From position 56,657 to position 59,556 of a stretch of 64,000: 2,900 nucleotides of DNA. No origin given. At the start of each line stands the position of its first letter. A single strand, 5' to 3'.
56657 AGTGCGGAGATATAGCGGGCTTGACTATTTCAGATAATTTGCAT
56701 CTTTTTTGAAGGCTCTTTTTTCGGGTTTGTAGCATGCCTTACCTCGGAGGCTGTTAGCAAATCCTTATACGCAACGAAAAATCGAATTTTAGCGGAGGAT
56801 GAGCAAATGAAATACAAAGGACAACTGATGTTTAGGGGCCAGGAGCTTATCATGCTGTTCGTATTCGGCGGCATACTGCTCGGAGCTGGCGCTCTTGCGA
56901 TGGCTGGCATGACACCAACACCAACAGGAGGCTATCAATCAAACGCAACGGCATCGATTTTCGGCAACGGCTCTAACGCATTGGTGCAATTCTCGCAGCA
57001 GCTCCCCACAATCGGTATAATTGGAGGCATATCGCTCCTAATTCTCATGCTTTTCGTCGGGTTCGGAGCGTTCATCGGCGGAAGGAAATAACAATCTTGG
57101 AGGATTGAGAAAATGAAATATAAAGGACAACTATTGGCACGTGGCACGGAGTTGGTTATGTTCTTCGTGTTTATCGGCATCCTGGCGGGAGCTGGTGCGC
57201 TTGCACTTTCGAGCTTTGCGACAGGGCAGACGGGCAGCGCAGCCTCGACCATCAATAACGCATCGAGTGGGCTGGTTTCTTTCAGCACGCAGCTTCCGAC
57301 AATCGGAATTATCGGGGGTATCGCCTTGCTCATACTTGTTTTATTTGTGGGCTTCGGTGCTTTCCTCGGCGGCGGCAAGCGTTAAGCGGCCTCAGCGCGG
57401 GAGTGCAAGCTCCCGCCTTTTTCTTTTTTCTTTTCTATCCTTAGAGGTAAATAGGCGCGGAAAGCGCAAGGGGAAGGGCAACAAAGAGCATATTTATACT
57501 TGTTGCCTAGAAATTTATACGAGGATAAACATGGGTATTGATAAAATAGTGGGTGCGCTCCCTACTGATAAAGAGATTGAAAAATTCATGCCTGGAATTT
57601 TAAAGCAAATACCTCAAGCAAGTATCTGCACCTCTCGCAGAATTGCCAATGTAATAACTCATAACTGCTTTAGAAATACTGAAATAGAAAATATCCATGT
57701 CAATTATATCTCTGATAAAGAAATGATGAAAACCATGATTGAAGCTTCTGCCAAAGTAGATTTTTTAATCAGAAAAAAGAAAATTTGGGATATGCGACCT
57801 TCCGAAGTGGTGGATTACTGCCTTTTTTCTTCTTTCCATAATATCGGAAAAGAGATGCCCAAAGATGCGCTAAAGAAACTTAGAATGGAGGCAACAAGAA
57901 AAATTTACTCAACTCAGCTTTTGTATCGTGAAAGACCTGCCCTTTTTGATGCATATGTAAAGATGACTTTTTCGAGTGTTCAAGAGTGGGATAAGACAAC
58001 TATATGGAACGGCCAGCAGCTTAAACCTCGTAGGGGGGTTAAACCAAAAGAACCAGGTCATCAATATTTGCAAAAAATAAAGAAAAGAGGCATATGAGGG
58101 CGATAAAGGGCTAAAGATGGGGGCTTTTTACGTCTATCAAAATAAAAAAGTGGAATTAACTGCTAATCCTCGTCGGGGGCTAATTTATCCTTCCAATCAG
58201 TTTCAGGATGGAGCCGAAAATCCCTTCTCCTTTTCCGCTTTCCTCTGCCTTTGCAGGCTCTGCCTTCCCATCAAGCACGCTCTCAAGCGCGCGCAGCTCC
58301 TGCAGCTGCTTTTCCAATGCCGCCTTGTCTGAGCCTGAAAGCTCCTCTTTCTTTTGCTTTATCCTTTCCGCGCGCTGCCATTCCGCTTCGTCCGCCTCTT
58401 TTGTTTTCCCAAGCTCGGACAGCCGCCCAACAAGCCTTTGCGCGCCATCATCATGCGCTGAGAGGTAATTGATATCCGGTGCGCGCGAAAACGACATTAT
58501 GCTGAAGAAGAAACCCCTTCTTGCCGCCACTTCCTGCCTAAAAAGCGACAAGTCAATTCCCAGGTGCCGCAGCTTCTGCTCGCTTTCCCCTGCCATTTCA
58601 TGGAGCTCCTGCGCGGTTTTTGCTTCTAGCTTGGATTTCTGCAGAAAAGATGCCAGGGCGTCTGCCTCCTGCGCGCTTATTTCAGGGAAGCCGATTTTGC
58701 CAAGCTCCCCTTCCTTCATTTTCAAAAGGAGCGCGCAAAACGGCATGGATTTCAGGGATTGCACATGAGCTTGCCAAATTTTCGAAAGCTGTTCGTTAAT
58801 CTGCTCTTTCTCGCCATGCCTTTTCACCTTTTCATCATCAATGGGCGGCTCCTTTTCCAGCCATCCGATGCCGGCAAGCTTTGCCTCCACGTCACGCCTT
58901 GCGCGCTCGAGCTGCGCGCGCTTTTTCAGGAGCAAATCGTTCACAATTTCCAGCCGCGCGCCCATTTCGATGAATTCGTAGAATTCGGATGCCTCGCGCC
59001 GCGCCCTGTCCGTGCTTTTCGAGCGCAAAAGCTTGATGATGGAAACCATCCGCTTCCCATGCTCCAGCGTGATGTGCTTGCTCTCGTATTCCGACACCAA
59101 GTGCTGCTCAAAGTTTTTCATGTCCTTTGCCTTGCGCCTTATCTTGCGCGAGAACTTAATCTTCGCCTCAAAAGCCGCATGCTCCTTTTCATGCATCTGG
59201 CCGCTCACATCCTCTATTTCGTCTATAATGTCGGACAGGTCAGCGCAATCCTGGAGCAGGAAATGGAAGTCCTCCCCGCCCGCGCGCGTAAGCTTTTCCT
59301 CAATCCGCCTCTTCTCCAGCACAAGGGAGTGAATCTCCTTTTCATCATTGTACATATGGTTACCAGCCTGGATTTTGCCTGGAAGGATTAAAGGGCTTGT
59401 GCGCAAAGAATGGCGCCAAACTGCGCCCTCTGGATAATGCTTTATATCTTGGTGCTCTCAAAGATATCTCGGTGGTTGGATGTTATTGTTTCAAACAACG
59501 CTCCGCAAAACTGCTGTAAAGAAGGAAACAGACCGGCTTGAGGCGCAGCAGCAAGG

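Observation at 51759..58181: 6.4-kb integrative element in tRNA-Thr(GGU), largely unrecognisable beyond integrase and RHH regulators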

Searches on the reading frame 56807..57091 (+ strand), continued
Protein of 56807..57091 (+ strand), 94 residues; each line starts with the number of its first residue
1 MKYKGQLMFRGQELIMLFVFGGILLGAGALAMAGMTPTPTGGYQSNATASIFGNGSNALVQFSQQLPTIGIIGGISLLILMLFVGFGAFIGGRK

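Call 109: search_solved_structures(query=A6, max_evalue=10, show_alignments=2)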
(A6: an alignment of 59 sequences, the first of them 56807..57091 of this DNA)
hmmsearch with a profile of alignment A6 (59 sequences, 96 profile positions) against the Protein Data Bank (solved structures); distinct sequences matched with E-value up to 10: 21.
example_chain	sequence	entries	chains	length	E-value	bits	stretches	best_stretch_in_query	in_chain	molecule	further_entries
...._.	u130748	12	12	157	2.6e-06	30.3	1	13-90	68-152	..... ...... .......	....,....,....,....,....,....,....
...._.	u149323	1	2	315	0.048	16.7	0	8-61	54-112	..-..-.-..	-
3j2w_E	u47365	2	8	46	0.093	15.7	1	55-88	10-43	Glycoprotein E1 | E1 envelope glycoprotein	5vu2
8rcv_A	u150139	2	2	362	0.15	15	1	66-93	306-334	HLA class I histocompatibility antigen B alpha chain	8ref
6at5_A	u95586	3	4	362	0.16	15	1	66-93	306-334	HLA class I histocompatibility antigen, B-7 alpha chain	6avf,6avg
9rcv_C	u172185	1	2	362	0.18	14.8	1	66-92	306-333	MHC class I antigen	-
8pfb_G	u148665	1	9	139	0.18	14.8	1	14-45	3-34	Type IV pilin PilE1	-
7mdx_A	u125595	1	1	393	0.29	14.1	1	59-89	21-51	Lipoprotein-releasing system transmembrane protein LolC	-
7arh_C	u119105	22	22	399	0.3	14.1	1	59-89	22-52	Lipoprotein-releasing ABC transporter permease subunit LolC | Lipo-releasing system transmembrane protein lolC | Lipoprotein-releasing system transmembrane prot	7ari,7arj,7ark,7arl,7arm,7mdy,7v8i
6nk5_A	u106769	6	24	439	0.41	13.7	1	52-88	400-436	E1 glycoprotein | E1 envelope protein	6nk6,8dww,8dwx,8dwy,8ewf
2ks1_B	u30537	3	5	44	0.51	13.4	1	67-94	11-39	Epidermal growth factor receptor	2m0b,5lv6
8rbu_A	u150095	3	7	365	0.68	13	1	66-93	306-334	HLA class I histocompatibility antigen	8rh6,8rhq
9qqf_A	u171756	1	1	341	0.7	12.9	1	66-93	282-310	MHC class I antigen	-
6eny_F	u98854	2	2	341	0.71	12.9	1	66-93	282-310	HLA class I histocompatibility antigen, A-3 alpha chain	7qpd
1cd1_A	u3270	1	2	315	0.88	12.6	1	69-93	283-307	CD1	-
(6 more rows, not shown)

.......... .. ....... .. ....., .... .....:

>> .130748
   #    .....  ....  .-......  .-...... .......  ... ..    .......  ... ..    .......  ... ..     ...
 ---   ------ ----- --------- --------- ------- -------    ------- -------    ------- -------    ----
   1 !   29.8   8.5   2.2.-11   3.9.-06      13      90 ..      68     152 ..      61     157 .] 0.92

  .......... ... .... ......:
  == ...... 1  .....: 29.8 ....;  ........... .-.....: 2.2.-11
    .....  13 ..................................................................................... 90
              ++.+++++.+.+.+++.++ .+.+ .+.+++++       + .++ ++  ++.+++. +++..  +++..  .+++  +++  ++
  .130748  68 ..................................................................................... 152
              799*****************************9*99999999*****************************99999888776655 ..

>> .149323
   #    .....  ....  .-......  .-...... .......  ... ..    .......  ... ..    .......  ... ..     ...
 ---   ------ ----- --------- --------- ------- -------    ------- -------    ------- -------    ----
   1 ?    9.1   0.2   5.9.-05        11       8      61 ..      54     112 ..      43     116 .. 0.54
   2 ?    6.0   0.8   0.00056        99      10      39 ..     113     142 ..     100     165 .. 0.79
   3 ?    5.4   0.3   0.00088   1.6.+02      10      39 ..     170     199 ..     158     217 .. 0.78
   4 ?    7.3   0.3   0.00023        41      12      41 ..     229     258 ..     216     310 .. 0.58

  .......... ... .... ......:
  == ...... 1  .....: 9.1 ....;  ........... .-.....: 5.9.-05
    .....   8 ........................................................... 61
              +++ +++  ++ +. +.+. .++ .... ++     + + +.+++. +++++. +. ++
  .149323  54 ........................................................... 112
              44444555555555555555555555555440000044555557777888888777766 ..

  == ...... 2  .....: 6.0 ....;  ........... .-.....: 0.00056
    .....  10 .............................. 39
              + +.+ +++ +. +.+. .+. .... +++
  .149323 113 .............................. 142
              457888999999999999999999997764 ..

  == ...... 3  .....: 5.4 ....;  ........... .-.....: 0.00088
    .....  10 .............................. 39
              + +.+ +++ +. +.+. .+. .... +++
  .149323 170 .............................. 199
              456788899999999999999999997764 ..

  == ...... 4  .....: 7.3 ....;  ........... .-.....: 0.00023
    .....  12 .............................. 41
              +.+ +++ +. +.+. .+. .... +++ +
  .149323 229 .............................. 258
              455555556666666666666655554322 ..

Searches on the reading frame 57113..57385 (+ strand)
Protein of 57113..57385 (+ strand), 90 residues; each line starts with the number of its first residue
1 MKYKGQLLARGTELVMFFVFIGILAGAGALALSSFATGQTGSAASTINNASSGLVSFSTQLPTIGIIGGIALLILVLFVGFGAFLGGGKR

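Call 6: search_protein_families(library=pfam, max_evalue=0.1, proteins=[window:57113-57385:+])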
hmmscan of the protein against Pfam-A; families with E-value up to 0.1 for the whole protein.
window:57113-57385:+ (90 aa): 1 family
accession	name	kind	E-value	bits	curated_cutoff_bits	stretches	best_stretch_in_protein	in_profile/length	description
PF04588.18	HIG_1_N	-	0.085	13.5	22.4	1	18-41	4-29/52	Hypoxia induced protein conserved region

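Call 7: search_protein_families(library=phrogs, max_evalue=0.1, proteins=[window:57113-57385:+])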
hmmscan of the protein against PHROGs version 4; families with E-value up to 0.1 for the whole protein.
window:57113-57385:+ (90 aa): 0 families

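Call 40: search_protein_families(library=pfam, max_evalue=1, proteins=[window:57113-57385:+])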
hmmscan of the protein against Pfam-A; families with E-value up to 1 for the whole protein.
window:57113-57385:+ (90 aa): 2 families
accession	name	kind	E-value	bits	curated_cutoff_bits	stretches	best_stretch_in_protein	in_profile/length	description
PF04588.18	HIG_1_N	-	0.085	13.5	22.4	1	18-41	4-29/52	Hypoxia induced protein conserved region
PF09472.15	MtrF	-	0.44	10.4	22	1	1-27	20-49/62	Tetrahydromethanopterin S-methyltransferase, F subunit (MtrF)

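Call 53: search_dna_similar(query=window:57113-57385:+, collection=phages, mode=protein, max_evalue=10)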
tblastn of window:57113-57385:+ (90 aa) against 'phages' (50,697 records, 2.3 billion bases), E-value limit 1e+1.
No match.

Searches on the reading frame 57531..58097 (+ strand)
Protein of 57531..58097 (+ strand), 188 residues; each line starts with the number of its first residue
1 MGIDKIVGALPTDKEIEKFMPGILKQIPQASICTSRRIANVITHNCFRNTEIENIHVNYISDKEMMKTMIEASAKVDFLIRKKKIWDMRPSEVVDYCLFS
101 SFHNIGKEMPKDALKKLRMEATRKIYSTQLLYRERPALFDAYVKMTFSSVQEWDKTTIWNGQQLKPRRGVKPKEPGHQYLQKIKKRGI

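Call 40: search_protein_families(library=pfam, max_evalue=1, proteins=[window:57531-58097:+])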
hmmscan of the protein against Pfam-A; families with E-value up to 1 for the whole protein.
window:57531-58097:+ (188 aa): 1 family
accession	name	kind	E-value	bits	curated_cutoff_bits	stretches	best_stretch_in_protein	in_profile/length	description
PF12410.13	rpo30_N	-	0.0056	17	25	1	52-133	2-80/135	Poxvirus DNA dependent RNA polymerase 30kDa subunit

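Call 41: search_protein_families(library=padloc, max_evalue=0.01, proteins=[window:57531-58097:+])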
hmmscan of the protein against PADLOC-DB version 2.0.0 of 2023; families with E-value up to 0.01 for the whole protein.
window:57531-58097:+ (188 aa): 1 family
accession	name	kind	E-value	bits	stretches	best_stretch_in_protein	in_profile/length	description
PDLC00992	Cas11a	-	0.0028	16.1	0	6-28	70-92/107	CRISPR type I-A/APERN-associated protein Csa5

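Call 90: search_protein_families(library=ncbifam, max_evalue=0.01, proteins=[window:57531-58097:+])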
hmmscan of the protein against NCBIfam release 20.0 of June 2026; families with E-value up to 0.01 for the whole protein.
window:57531-58097:+ (188 aa): 0 families

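Call 91: find_homologous_proteins(query=window:57531-58097:+, max_evalue=0.01)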
Query window:57531-58097:+ (188 aa): 2 proteins with E <= 0.01 among 35 candidates.
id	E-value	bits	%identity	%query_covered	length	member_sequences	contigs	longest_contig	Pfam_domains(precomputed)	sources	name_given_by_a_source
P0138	2.6e-122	424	100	100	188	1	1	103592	-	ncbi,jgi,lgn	ncbi:MAG: hypothetical protein WC861_01160 [Candidatus Micrarchaeia archaeon]|jgi:hypothetical prote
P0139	4.1e-63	231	61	90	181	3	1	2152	-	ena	-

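Call 93: find_encoding_contigs(protein=P0139, flank=5000, max_places=3)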
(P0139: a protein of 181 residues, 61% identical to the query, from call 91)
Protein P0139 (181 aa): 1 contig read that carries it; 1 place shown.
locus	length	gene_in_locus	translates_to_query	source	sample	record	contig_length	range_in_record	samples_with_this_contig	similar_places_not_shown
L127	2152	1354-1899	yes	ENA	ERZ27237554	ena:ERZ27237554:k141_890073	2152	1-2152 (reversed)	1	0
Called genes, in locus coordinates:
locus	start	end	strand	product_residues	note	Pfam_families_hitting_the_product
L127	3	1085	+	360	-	?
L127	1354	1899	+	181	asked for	-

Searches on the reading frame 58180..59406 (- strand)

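Call 40: search_protein_families(library=pfam, max_evalue=1, proteins=[window:58180-59406:-])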
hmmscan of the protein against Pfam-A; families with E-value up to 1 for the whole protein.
window:58180-59406:- (408 aa): 2 families
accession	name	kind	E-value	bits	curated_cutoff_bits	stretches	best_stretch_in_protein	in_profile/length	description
PF23432.1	DUF7118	-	0.1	12.2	27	1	33-300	9-258/357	Domain of unknown function (DUF7118)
PF25535.1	DUF7919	-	0.14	12.8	27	1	172-229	16-68/126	Domain of unknown function (DUF7919)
